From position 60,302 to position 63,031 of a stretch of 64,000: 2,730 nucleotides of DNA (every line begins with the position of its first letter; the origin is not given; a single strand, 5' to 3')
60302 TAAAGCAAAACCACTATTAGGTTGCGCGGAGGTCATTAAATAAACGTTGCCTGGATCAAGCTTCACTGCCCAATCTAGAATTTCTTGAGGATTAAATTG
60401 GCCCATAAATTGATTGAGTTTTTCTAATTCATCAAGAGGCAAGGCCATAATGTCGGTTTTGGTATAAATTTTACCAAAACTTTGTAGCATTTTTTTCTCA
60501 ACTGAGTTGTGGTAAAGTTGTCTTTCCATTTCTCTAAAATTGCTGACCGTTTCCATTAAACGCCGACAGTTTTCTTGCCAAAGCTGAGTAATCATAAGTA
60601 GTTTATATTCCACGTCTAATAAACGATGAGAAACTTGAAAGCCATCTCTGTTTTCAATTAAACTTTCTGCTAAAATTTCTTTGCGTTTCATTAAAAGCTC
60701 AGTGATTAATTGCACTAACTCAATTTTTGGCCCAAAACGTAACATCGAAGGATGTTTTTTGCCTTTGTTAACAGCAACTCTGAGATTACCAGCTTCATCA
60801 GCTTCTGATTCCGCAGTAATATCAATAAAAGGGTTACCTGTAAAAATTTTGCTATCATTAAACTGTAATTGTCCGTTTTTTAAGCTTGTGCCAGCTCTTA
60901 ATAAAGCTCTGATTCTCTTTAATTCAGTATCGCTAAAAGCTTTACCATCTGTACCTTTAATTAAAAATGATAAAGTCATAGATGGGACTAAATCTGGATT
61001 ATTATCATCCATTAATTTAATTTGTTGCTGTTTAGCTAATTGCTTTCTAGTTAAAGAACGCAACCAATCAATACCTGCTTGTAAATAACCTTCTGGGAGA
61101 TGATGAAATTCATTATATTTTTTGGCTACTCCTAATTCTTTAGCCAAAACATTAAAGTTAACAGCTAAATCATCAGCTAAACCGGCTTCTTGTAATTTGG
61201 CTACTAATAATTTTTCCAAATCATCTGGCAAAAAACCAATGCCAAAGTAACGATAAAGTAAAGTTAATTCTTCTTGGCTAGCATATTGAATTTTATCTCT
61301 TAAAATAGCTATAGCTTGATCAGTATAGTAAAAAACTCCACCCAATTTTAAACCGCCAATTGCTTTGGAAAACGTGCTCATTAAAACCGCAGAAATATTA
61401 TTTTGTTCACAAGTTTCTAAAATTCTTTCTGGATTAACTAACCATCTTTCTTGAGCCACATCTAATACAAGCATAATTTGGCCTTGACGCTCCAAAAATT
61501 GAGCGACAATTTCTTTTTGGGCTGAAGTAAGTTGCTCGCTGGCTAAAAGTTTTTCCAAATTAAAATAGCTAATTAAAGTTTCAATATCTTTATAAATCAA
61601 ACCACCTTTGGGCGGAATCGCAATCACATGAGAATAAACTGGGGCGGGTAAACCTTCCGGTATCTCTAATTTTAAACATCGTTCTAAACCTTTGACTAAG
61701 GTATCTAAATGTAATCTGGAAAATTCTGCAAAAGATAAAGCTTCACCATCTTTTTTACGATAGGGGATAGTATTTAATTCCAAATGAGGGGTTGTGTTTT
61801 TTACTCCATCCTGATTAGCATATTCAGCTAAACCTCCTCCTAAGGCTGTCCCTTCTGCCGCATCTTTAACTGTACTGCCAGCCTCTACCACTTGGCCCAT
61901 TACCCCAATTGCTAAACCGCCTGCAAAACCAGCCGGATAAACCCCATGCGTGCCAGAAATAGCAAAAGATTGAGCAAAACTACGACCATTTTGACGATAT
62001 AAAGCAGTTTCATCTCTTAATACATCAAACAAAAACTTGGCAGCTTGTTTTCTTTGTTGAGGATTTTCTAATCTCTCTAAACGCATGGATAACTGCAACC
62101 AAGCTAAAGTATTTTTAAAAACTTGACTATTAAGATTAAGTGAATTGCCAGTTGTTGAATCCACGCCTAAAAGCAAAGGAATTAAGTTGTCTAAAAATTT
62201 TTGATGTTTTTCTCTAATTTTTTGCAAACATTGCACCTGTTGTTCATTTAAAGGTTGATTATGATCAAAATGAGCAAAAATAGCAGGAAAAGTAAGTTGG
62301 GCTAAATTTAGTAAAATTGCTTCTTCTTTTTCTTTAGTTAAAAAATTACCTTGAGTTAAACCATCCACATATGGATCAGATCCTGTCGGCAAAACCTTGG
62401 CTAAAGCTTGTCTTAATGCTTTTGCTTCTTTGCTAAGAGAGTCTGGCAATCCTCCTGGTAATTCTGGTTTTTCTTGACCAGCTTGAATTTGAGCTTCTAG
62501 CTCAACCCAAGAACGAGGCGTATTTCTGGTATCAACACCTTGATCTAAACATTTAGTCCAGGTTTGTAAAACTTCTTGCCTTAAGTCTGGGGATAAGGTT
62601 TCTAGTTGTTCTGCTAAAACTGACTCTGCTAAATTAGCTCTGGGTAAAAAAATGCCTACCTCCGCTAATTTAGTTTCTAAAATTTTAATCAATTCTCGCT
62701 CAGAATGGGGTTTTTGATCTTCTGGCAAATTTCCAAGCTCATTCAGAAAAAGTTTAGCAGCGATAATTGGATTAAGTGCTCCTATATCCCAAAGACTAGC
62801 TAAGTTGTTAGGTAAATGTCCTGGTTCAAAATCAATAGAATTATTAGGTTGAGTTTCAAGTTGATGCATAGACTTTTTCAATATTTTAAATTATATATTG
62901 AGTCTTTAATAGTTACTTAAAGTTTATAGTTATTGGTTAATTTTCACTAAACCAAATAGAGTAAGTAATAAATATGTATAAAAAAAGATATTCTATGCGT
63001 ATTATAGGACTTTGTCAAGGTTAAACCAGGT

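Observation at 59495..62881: Giant fusion of a cysteine-desulfurase-like PLP region with a PAPS-reductase-like (CysH/DndC-type) domain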

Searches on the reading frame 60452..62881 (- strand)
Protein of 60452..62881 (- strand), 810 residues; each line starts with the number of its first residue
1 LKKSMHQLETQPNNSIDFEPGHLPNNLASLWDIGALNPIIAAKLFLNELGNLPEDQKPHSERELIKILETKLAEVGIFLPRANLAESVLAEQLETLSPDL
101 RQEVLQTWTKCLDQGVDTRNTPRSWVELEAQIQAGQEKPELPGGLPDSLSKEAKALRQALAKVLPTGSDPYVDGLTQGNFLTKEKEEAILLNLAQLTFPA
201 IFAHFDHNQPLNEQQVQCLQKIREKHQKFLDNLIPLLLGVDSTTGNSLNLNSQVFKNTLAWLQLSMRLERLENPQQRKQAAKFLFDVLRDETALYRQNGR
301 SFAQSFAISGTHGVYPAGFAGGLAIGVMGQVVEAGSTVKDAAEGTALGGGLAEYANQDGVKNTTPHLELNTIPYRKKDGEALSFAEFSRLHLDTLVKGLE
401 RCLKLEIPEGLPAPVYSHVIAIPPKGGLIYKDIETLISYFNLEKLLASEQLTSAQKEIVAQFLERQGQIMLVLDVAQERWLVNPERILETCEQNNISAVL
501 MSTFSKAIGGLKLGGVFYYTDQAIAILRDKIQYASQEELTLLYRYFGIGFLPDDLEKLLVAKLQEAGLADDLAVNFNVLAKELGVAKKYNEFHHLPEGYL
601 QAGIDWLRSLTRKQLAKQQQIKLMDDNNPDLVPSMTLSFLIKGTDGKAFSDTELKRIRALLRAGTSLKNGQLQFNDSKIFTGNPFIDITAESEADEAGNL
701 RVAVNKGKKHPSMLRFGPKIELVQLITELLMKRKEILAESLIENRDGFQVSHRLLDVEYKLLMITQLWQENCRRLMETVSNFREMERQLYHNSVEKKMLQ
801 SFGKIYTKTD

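Call 24: search_dna_similar(query=window:60452-62881:-, collection=plasmids, mode=protein, max_evalue=0.01, max_rows=15)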
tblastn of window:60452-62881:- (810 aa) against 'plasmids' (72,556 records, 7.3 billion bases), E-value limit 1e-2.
No match.

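Call 25: search_dna_similar(query=window:60452-62881:-, collection=phages, mode=protein, max_evalue=0.01, max_rows=15)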
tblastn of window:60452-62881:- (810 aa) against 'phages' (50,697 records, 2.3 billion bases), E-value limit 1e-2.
No match.

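Call 34: find_homologous_proteins(query=A2, max_evalue=0.001)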
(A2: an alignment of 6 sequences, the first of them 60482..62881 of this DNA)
Query A2 (6 sequences) (800 aa, profile of the alignment): 2 proteins with E <= 0.001 among 8000 candidates.
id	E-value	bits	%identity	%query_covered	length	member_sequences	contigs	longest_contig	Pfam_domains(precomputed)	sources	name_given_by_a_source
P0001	5.1e-283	959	100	100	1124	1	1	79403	PF01507.26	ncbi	-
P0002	3.2e-242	824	53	72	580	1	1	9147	-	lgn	-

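Call 37: find_related_loci(query=A2, collection=genome_contigs, flank=10000)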
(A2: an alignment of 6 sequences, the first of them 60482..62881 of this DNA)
Query A2 (800 aa) in genome_contigs; peptide patterns used: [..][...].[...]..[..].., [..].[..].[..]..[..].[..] (x = any residue, [..] = any of these).
95 stretches matched a pattern; 4 encode a relative of the query (tblastn E <= 1e-3); 4 distinct loci.
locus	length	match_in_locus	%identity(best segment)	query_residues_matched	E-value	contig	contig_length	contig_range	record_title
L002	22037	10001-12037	38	112-799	2e-138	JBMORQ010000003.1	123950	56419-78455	MAG: Patescibacteria group bacterium isolate Betzabe_MAG184 MAG184_3, whole genome shotgun sequence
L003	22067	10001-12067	26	71-794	1e-45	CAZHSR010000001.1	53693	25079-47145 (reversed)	MAG TPA_asm: uncultured Candidatus Saccharibacteria bacterium isolate SRP192927_co7_633 genome assembly, contig: NODE_83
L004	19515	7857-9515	26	229-790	7e-42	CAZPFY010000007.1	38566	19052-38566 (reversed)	MAG TPA_asm: uncultured Pseudomonadales bacterium isolate SRP062349_co1_292 genome assembly, contig: NODE_111_length_385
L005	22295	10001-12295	27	66-790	2e-39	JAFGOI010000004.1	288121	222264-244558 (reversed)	MAG: Patescibacteria group bacterium isolate Zod_Metabat.613 k87_2257151, whole genome shotgun sequence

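Call 44: search_solved_structures(query=A2, max_evalue=10, show_alignments=3)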
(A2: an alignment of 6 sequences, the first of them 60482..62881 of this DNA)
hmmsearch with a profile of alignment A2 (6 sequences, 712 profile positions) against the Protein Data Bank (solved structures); distinct sequences matched with E-value up to 10: 0.

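Call 45: find_related_loci(query=A2, collection=metagenome_contigs, flank=6000)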
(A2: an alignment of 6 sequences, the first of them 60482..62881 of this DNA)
Query A2 (800 aa) in metagenome_contigs; peptide patterns used: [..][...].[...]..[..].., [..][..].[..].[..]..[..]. (x = any residue, [..] = any of these).
122 stretches matched a pattern, but none encodes a relative of the query by tblastn (E <= 1e-3).

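Call 51: search_protein_families(library=pfam, proteins=[L004:9518-10750:+, L003:12095-13219:+, L005:12624-13322:-, L005:8065-9489:-, L002:12085-12864:-, L004:6763-7299:-, L004:7392-9521:+, L005:9914-12313:+, L005:13403-14281:-], max_evalue=0.01)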
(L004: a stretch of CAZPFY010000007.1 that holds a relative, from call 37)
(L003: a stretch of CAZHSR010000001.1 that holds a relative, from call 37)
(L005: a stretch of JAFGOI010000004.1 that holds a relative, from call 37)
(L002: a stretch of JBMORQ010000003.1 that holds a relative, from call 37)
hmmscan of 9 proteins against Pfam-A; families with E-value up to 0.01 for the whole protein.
L004:9518-10750:+ (410 aa): 0 families

L003:12095-13219:+ (374 aa): 1 family
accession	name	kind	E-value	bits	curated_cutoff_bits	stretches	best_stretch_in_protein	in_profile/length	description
PF07907.16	YibE_F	-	2.9e-68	230.4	27.2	1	124-369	2-240/241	YibE/F-like protein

L005:12624-13322:- (232 aa): 0 families

L005:8065-9489:- (474 aa): 1 family
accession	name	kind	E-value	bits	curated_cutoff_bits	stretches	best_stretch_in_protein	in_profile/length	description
PF00496.27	SBP_bac_5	-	2.1e-27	96.7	32.4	1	66-270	2-231/368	Bacterial extracellular solute-binding proteins, family 5 Middle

L002:12085-12864:- (259 aa): 4 families
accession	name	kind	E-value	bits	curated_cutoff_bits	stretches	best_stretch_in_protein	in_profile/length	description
PF00702.32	Hydrolase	-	1.4e-13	52.1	26.4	1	18-211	3-191/191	haloacid dehalogenase-like hydrolase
PF12710.13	HAD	-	3.7e-11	44.2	27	1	19-207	1-188/189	haloacid dehalogenase-like hydrolase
PF08282.18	Hydrolase_3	-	2e-06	28.2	20.9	1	188-218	200-230/255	haloacid dehalogenase-like hydrolase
PF13419.12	HAD_2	-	0.0027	18.3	23.8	0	20-139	2-122/178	Haloacid dehalogenase-like hydrolase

L004:6763-7299:- (178 aa): 0 families

L004:7392-9521:+ (709 aa): 0 families

L005:9914-12313:+ (799 aa): 0 families

L005:13403-14281:- (292 aa): 0 families

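Call 56: predict_structure(alignment_id=A2)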
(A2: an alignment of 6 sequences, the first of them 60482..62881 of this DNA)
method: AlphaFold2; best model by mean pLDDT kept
length: 800 residues; sequences in the alignment: 6
mean_pLDDT: 59.7   pTM: 0.64
mean pLDDT of the five models: 59.7, 56.9, 54.2, 54.1, 46.0
residues with pLDDT >= 90: 1; 70-90: 311; 50-70: 220; < 50: 268
segments of 3 or more residues with pLDDT < 50: 1-58, 88-91, 98-100, 106-181, 238-249, 308-369, 411-415, 477-480, 503-514, 589-591, 676-683, 743-746, 792-800
pLDDT, mean of each block of 10 residues (from residue 1): 23 27 34 34 36 43 76 82 53 50 48 33 33 38 38 39 32 32 58 62 69 73 66 52 38 61 75 80 75 71 62 39 39 35 32 32 42 70 80 78 63 51 58 82 83 87 78 57 72 83 44 60 77 68 58 76 75 61 55 57 82 83 75 74 84 72 68 55 57 60 63 69 78 76 52 73 77 81 76 35
secondary structure, 60 per line:
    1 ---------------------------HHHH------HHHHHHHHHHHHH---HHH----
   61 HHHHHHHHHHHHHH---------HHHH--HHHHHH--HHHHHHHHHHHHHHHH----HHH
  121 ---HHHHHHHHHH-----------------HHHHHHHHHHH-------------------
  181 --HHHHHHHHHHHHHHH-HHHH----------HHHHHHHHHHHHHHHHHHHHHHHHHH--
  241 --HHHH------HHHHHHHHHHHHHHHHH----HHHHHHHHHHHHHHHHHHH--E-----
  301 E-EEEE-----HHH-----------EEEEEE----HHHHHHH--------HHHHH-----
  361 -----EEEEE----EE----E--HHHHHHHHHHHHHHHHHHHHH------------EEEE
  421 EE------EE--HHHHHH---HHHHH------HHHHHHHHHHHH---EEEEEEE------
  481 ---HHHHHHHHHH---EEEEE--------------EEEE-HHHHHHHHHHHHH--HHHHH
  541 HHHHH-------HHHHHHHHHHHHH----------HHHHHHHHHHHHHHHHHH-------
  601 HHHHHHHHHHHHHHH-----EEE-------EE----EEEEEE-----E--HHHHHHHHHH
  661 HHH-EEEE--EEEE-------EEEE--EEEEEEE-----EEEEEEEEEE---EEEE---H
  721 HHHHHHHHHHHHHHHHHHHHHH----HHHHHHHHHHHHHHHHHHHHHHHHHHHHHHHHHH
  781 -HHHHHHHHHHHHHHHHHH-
elements in order (helices of 4 or more, strands of 3 or more residues): H28-31 H38-50 H61-74 H84-87 H90-95 H98-113 H124-133 H151-161 H183-197 H199-202 H213-238 H243-246 H253-269 H274-292 E303-306 E326-331 H336-342 H351-355 E366-370 H384-404 E417-422 H433-438 H442-446 H453-464 E468-474 H484-493 E497-501 E516-519 H521-533 H536-545 H553-565 H576-593 H601-615 E621-623 E637-642 H651-663 E665-668 E671-674 E682-685 E688-694 E700-709 E713-716 H720-742 H747-780 H782-799

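Call 95: fold_search(model_id=the predicted structure, library=pdb)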
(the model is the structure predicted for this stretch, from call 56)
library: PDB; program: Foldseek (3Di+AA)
matches with E <= 10: 918; with E <= 0.001: 200
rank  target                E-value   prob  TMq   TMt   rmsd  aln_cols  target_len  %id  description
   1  8iry_D                1.4e-06  1.00  0.26  0.48  10.1       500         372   12  Carbon Sulfoxide lyase (released 2024-03-06)
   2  5i90_A                2.6e-06  1.00  0.28  0.50   9.2       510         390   11  Crystal Structure of PvdN from Pseudomonas Aeruginosa (released 2016-05-11)
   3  8iry_B                2.6e-06  1.00  0.26  0.48  10.1       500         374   12  Carbon Sulfoxide lyase (released 2024-03-06)
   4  8iry_C                3.3e-06  1.00  0.26  0.48  10.2       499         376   12  Carbon Sulfoxide lyase (released 2024-03-06)
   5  5bk7_H                3.5e-06  1.00  0.26  0.48  10.7       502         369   14  The structure of MppP E15A mutant soaked with the substrate L-arginine (released 2018-09-05)
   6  6c92_A                3.8e-06  1.00  0.26  0.47  10.9       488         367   12  The structure of MppP soaked with the product 2-ketoarginine (released 2018-09-05)
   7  5dj1_A                4.4e-06  1.00  0.25  0.48  10.4       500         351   13  Structure of the PLP-Dependent L-Arginine Hydroxylase MppP Holoenzyme (released 2015-11-25)
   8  4lw4_A                4.7e-06  1.00  0.28  0.50   9.0       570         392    9  Structural changes during cysteine desulfurase CsdA and sulfur-acceptor CsdE interactions provide insight into the tra (released 2013-08-07)
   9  5v12_H                5.1e-06  1.00  0.32  0.53   9.9       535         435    8  Crystal structure of Carbon Sulfoxide lyase, Egt2 Y134F with sulfenic acid intermediate (released 2018-03-07)
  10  8is0_A                5.4e-06  1.00  0.27  0.51   9.5       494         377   13  Carbon Sulfoxide lyase - Y106F (released 2024-03-06)
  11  6c92_C                5.9e-06  1.00  0.26  0.48  10.0       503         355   12  The structure of MppP soaked with the product 2-ketoarginine (released 2018-09-05)
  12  8iry_A                6.2e-06  1.00  0.26  0.47  10.2       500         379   12  Carbon Sulfoxide lyase (released 2024-03-06)
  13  4ixo_A                6.9e-06  1.00  0.27  0.53   9.1       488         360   12  X-ray structure of NifS-like protein from Rickettsia africae ESF-5 (released 2013-02-27)
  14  4ixo_B                6.9e-06  1.00  0.27  0.53   9.0       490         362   12  X-ray structure of NifS-like protein from Rickettsia africae ESF-5 (released 2013-02-27)
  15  8is0_B                7.9e-06  1.00  0.27  0.51   9.5       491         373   13  Carbon Sulfoxide lyase - Y106F (released 2024-03-06)
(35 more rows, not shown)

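Call 103: find_related_loci(query=A2, collection=viral_contigs, flank=5000)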
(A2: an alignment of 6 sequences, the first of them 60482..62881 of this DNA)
Query A2 (800 aa) in viral_contigs; peptide patterns used: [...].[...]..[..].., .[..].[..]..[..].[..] (x = any residue, [..] = any of these).
42 stretches matched a pattern, but none encodes a relative of the query by tblastn (E <= 1e-3).

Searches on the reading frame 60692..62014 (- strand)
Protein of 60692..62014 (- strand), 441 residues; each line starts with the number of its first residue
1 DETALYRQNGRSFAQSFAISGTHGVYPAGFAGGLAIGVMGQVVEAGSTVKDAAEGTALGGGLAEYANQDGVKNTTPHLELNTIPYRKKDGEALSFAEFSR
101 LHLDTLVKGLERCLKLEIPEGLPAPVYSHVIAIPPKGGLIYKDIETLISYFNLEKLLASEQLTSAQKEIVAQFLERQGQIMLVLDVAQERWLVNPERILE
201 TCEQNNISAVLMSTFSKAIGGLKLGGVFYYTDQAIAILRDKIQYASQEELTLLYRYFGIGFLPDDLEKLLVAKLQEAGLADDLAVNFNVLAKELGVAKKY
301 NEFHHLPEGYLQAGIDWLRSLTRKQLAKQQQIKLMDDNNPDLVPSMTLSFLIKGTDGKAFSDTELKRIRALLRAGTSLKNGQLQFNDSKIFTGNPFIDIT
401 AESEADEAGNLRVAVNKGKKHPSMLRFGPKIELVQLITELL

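Call 81: search_solved_structures(query=A7, max_evalue=10, show_alignments=3)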
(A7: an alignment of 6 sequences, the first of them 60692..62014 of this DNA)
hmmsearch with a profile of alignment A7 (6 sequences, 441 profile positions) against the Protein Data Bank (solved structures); distinct sequences matched with E-value up to 10: 0.

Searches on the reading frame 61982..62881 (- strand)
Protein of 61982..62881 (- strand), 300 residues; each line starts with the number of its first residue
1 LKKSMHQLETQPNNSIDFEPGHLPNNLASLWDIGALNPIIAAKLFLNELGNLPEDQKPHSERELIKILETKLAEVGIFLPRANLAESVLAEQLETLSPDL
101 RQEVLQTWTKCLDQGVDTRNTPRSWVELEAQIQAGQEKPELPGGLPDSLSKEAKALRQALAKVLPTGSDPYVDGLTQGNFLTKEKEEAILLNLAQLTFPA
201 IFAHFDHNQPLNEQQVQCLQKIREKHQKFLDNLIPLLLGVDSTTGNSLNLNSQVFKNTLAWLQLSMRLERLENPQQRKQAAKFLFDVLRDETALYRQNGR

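Call 27: search_protein_families(library=pfam, proteins=[window:61982-62881:-], max_evalue=10)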
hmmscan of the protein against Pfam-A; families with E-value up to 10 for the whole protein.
window:61982-62881:- (300 aa): 3 families
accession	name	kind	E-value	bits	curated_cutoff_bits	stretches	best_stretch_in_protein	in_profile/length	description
PF14377.11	UBM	-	0.01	15.7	23.3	1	93-108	14-29/35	Ubiquitin binding region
PF20667.3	Sec10_N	-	0.09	13.3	27.4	1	210-286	21-97/118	Exocyst complex component Sec10, N-terminal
PF02828.21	L27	-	0.11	12.7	22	1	268-290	8-30/53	L27 domain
